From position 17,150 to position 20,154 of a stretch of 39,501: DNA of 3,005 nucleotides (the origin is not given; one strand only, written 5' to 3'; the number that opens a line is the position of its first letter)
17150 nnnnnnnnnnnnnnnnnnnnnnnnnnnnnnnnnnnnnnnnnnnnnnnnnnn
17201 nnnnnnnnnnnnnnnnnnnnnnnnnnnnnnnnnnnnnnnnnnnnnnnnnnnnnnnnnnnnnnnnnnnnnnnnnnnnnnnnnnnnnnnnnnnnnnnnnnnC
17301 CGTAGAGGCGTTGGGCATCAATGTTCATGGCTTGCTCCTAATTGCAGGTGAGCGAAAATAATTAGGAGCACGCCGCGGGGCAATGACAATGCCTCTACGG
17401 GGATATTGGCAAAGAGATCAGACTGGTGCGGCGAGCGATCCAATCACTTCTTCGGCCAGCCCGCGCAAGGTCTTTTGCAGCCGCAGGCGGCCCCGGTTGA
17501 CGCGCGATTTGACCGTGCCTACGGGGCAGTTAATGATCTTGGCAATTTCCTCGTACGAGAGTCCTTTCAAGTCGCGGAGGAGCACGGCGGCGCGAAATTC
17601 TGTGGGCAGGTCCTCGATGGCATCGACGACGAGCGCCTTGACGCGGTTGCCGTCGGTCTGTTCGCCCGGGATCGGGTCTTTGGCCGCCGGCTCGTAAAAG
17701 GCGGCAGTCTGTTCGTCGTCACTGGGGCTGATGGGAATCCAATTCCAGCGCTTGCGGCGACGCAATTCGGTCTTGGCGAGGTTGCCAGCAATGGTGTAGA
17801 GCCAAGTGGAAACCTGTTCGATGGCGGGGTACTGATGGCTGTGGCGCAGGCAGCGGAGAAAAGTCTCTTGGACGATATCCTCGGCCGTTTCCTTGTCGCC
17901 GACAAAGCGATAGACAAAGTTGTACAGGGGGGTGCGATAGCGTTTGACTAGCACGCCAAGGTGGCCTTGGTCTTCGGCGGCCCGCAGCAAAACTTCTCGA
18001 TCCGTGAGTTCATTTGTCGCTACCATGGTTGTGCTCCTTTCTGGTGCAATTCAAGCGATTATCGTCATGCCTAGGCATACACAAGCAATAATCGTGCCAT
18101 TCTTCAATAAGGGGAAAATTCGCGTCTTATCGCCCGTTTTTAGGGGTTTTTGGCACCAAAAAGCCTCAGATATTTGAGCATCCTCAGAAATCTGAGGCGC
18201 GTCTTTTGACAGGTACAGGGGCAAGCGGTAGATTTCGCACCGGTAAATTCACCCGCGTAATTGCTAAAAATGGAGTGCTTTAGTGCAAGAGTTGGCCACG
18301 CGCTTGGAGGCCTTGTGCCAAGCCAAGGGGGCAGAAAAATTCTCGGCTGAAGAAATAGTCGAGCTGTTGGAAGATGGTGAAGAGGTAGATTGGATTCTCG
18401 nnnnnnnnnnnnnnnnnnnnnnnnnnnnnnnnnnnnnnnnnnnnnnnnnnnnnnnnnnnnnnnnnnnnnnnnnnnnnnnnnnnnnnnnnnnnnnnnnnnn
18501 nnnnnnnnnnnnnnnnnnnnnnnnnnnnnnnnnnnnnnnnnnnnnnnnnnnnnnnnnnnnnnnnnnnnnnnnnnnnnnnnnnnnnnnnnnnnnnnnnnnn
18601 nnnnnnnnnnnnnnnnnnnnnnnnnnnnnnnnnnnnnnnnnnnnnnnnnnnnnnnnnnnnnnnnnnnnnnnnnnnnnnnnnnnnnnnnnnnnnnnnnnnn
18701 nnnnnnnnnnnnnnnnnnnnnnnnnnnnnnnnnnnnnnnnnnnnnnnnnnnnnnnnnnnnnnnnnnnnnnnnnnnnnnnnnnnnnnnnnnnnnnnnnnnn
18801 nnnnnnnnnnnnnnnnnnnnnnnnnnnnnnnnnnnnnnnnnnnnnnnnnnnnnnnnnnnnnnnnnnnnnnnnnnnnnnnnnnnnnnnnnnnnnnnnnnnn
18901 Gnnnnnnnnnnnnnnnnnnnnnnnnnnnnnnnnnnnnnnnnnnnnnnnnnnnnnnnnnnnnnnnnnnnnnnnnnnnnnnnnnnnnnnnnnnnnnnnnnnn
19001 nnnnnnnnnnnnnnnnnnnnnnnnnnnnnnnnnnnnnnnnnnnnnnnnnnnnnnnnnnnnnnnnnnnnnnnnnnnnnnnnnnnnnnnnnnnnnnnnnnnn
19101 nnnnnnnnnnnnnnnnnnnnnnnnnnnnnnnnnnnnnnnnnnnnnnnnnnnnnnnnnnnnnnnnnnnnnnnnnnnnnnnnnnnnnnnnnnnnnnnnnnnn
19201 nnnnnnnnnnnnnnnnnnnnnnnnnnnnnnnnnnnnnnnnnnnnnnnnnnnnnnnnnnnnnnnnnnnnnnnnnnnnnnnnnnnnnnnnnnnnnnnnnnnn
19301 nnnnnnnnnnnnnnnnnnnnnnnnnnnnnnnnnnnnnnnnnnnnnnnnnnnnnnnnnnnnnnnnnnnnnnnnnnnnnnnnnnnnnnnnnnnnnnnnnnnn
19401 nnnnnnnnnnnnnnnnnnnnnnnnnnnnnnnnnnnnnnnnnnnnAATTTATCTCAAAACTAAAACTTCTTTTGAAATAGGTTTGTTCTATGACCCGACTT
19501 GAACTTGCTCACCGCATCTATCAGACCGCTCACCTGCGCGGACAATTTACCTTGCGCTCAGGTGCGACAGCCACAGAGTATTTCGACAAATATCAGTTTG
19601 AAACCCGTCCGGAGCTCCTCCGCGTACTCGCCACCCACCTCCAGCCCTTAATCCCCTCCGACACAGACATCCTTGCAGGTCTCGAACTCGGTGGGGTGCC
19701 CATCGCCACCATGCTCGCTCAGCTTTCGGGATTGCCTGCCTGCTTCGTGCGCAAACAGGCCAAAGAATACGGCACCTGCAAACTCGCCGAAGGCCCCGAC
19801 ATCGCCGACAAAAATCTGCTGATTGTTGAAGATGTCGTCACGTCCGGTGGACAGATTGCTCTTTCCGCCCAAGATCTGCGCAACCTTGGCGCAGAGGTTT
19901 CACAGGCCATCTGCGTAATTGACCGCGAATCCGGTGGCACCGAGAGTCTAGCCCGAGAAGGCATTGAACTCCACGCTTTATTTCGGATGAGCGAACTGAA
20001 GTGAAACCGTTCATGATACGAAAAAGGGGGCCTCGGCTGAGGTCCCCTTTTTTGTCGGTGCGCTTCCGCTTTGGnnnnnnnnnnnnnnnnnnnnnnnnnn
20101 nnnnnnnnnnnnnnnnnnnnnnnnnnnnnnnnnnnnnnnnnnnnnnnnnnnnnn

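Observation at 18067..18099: Full-consensus sigma-54 promoter driving an ECF sigma-factor gene (possible sigma-54 to ECF cascade)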

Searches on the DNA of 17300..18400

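Call 24: search_rna_families(source=window, start=17300, end=18400, threshold=evalue, max_evalue=1)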
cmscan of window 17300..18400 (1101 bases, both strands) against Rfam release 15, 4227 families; matches with E-value up to 1: 0.
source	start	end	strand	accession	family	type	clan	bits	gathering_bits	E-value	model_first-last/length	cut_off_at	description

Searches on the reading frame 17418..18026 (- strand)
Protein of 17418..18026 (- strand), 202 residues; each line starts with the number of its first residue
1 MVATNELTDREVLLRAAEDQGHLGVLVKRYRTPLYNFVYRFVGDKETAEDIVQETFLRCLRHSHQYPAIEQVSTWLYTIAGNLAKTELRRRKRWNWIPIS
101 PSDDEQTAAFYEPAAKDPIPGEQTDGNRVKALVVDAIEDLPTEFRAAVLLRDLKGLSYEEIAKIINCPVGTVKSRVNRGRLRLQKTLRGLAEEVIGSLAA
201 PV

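Call 7: search_protein_families(library=pfam, proteins=[window:17418-18026:-])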
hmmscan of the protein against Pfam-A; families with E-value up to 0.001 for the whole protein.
window:17418-18026:- (202 aa): 3 families
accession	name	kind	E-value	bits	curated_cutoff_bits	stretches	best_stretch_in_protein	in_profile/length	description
PF04542.20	Sigma70_r2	-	2.9e-18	65.8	24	1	26-93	1-70/71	Sigma-70 region 2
PF08281.18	Sigma70_r4_2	-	2.1e-16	59.7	25.7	1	133-183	4-54/54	Sigma-70, region 4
PF04545.22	Sigma70_r4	-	1.4e-09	37.8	24.1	1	136-185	1-50/50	Sigma-70, region 4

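Call 10: find_homologous_proteins(query=window:17418-18026:-, max_evalue=1e-10)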
Query window:17418-18026:- (202 aa): 6929 proteins with E <= 1e-10 among 7788 candidates; the best 120 are listed.
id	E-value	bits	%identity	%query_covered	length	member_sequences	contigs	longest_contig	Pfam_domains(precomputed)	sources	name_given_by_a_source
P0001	6.6e-126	436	97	100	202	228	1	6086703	PF04545.23,PF04542.21,PF08281.19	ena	-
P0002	1.0e-124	432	96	100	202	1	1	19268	PF04545.23,PF04542.21,PF08281.19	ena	-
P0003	1.2e-124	431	96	100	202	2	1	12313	PF04545.23,PF04542.21,PF08281.19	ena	-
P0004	9.6e-120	415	93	99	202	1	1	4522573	PF04545.23,PF04542.21,PF08281.19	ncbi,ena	-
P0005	2.1e-118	411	91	99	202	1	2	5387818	PF04545.23,PF04542.21,PF08281.19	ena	-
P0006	4.7e-118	410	92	99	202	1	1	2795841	PF04545.23,PF04542.21,PF08281.19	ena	-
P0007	2.6e-117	407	89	100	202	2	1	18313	PF04545.23,PF04542.21,PF08281.19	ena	-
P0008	3.4e-114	397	87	100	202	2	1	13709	PF04545.23,PF04542.21,PF08281.19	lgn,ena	-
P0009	2.6e-107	375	94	88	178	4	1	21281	PF04545.23,PF04542.21,PF08281.19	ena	-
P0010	5.7e-106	370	83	99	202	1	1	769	PF04545.23,PF04542.21,PF08281.19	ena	-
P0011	2.0e-105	369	83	99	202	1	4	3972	PF04545.23,PF04542.21,PF08281.19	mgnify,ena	mgnify:CR=1 FL=1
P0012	3.1e-105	368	83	99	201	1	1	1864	PF04545.23,PF04542.21,PF08281.19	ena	-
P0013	3.8e-105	368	82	99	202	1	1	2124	PF04545.23,PF04542.21,PF08281.19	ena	-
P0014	3.8e-105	368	83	99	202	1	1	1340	PF04545.23,PF04542.21,PF08281.19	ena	-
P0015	1.4e-104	366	82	99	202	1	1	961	PF04545.23,PF04542.21,PF08281.19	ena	-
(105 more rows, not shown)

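Call 12: find_related_loci(query=A1, collection=genome_contigs, flank=3000)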
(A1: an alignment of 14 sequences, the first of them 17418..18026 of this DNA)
Query A1 (202 aa) in genome_contigs; peptide patterns used: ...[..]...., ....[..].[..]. (x = any residue, [..] = any of these).
183 stretches matched a pattern; 74 encode a relative of the query (tblastn E <= 1e-3); 72 distinct loci.
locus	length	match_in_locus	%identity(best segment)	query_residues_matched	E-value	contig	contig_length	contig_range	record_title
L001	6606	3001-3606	100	1-202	1e-135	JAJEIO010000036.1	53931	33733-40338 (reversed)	MAG: Candidatus Latescibacterota bacterium isolate p16x65bins.25 k141_1093456, whole genome shotgun sequence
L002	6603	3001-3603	98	1-201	3e-133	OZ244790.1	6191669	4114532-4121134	MAG: Candidatus Latescibacterota bacterium isolate 46c83e85-0880-45c6-8d78-79488e6eca4b genome assembly, chromosome: 1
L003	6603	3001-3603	97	1-201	6e-133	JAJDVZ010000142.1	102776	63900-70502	MAG: Candidatus Latescibacterota bacterium isolate jk18x22bins.75 k141_78798, whole genome shotgun sequence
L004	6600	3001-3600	98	1-200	3e-132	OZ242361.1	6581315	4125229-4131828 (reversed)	MAG: Candidatus Latescibacterota bacterium isolate c7d3165a-3b70-4ca6-a93c-9a173e2068a1 genome assembly, chromosome: 1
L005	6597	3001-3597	98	1-199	3e-132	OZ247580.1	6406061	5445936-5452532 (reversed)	MAG: Candidatus Latescibacterota bacterium isolate 34bd4037-9faa-49cb-aada-cae4c411e00c genome assembly, chromosome: 1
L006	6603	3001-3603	96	1-201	2e-131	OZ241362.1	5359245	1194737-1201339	MAG: Candidatus Latescibacterota bacterium isolate 7df831f4-54e1-479f-8521-a5e6456f6651 genome assembly, chromosome: 1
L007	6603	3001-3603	97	1-201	8e-132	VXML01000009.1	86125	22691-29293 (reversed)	MAG: Gemmatimonadetes bacterium isolate SB0661_bin_36 NODE_340_length_86125_cov_75.998524, whole genome shotgun sequence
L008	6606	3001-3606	97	1-202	3e-133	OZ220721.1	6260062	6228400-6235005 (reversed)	MAG: Candidatus Latescibacterota bacterium isolate 1fb1e748-2903-4aab-acc2-5860c344c101 genome assembly, chromosome: 1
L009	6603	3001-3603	96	1-201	3e-131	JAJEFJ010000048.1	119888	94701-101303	MAG: Candidatus Latescibacterota bacterium isolate p16x43bins.30 k141_722628, whole genome shotgun sequence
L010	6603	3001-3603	94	1-201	2e-129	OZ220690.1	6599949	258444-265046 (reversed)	MAG: Candidatus Latescibacterota bacterium isolate 4544edd8-ea3d-4877-aa30-594cc490bc13 genome assembly, chromosome: 1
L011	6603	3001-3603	95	1-201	4e-129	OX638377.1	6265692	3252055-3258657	MAG: uncultured Latescibacteria bacterium isolate 96736c8f-e424-4c7a-a7cc-5c0d8e7e2df7 genome assembly, chromosome: 1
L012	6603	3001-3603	94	1-201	6e-129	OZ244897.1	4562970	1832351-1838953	MAG: Candidatus Latescibacterota bacterium isolate bebbca53-b648-47a2-9af5-4758833bd7f0 genome assembly, chromosome: 1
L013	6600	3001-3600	94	1-200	1e-128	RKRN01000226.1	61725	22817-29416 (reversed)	MAG: Candidatus Latescibacterota bacterium isolate PNGco_C_bin1 scaffold_24, whole genome shotgun sequence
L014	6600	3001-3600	94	1-200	9e-128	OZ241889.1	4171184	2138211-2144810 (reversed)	MAG: Candidatus Latescibacterota bacterium isolate a6571e9c-9daa-46aa-896f-7a9a109786f8 genome assembly, chromosome: 1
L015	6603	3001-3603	94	1-201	5e-127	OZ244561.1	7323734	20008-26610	MAG: Candidatus Latescibacterota bacterium isolate 14245923-b953-489b-b549-9f362580a9e9 genome assembly, chromosome: 1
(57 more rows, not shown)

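Call 23: search_protein_families(library=ncbifam, proteins=[window:17418-18026:-], max_evalue=0.00001)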
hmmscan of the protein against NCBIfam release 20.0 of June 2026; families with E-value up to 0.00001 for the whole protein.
window:17418-18026:- (202 aa): 86 families (the best 25 are shown)
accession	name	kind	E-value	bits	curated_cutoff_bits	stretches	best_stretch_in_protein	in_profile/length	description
NF009166.1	PRK12513.1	equivalog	1.2e-36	126.2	206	1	4-188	4-187/193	RNA polymerase sigma factor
NF007223.0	PRK09641.1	equivalog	6.9e-36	123.8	209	1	7-188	4-185/187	RNA polymerase sigma factor SigW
TIGR02939.1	RpoE_Sigma70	equivalog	1.9e-34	119.3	236.15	1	11-190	9-189/190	RNA polymerase sigma factor RpoE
NF007225.0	PRK09643.1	equivalog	3.4e-33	115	190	1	2-194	7-189/204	RNA polymerase sigma factor SigM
TIGR02948.1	SigW_bacill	equivalog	1.5e-31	109.9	243.1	1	17-189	14-186/187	RNA polymerase sigma factor SigW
TIGR02950.1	SigM_subfam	subfamily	2.3e-30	105.5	147.95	1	26-187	5-158/159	RNA polymerase sigma factor, SigM family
NF007229.0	PRK09647.1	equivalog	2.4e-30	105.5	265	1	26-191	49-206/220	RNA polymerase sigma factor SigE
NF007216.0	PRK09638.1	equivalog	6.1e-30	104.3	194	1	19-187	16-174/180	RNA polymerase sigma factor SigY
NF008888.0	PRK11922.1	equivalog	2.4e-28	99.4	204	1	6-189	14-198/231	RNA polymerase sigma factor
TIGR02937.1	sigma70-ECF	superfamily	1.6e-27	96.2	42.9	1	26-187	6-165/165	sigma-70 family RNA polymerase sigma factor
NF009174.0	PRK12522.1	equivalog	1.3e-26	93.6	217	1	24-191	6-171/175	RNA polymerase sigma factor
NF009185.0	PRK12533.1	equivalog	2.1e-26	93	248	1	35-190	43-196/231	RNA polymerase sigma factor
NF006089.0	PRK08241.1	subfamily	8e-26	90.9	240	1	15-186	16-203/343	RNA polymerase subunit sigma-70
TIGR02983.1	SigE-fam_strep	subfamily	1.1e-25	90.4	141.55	1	21-188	6-159/162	SigE family RNA polymerase sigma factor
NF004113.0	PRK05602.1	equivalog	4.3e-25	88.6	208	1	5-191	28-205/211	RNA polymerase sigma factor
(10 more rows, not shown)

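Call 50: search_solved_structures(query=window:17418-18026:-, max_evalue=1e-10)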
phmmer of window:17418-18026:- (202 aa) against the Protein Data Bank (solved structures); distinct sequences matched with E-value up to 1e-10: 16.
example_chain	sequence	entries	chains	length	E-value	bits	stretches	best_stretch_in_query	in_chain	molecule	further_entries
8z6g_B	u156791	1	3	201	3.7e-27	98.6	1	9-195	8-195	RNA polymerase sigma factor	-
6in7_B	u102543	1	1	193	1.3e-26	96.8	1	18-193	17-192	RNA polymerase sigma-H factor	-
6jbq_F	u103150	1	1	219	2.5e-24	89.3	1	3-186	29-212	ECF RNA polymerase sigma-E factor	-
5wuq_A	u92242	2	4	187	2.6e-24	89.3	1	19-190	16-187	ECF RNA polymerase sigma factor SigW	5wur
1or7_A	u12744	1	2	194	3.1e-24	89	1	5-186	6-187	RNA polymerase sigma-E factor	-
9m9d_F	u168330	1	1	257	2.2e-22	83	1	25-187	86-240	ECF RNA polymerase sigma factor SigE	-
9m9e_F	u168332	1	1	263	2.3e-22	82.9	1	25-187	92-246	ECF RNA polymerase sigma factor SigE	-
9m98_F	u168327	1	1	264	2.4e-22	82.9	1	25-187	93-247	ECF RNA polymerase sigma factor SigE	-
6jcy_F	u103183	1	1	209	4.6e-17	65.6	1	33-191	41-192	ECF RNA polymerase sigma factor SigH,ECF RNA polymerase sigma factor SigE,ECF RNA polymera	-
5zx2_F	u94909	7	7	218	3.4e-16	62.8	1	33-191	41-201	ECF RNA polymerase sigma factor SigH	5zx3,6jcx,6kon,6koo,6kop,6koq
2h27_A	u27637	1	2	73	1.3e-13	54.4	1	128-187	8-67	RNA polymerase Sigma E factor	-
5uxx_A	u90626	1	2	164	3.4e-13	53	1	41-188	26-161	RNA polymerase sigma factor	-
6dv9_F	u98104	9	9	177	3.9e-13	52.8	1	18-190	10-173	ECF RNA polymerase sigma factor SigL | RNA polymerase sigma factor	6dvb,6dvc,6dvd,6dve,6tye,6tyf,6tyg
7qh5_A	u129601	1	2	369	7.2e-13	51.9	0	24-89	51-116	RNA polymerase sigma factor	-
6dxo_A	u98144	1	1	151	4.1e-12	49.5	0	21-87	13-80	RNA polymerase ECF-subfamily sigma factor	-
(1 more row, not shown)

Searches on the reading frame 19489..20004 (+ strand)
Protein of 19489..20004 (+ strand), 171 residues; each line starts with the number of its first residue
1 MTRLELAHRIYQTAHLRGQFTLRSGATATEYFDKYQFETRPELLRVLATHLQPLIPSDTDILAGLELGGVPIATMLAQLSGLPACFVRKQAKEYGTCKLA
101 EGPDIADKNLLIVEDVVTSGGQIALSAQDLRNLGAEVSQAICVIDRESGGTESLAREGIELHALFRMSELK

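Call 7: search_protein_families(library=pfam, proteins=[window:19489-20004:+])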
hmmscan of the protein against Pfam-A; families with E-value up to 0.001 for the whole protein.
window:19489-20004:+ (171 aa): 1 family
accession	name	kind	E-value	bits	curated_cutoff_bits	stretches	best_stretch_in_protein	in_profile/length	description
PF00156.33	Pribosyltran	-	3.3e-10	40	26.3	1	57-153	28-133/158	Phosphoribosyl transferase domain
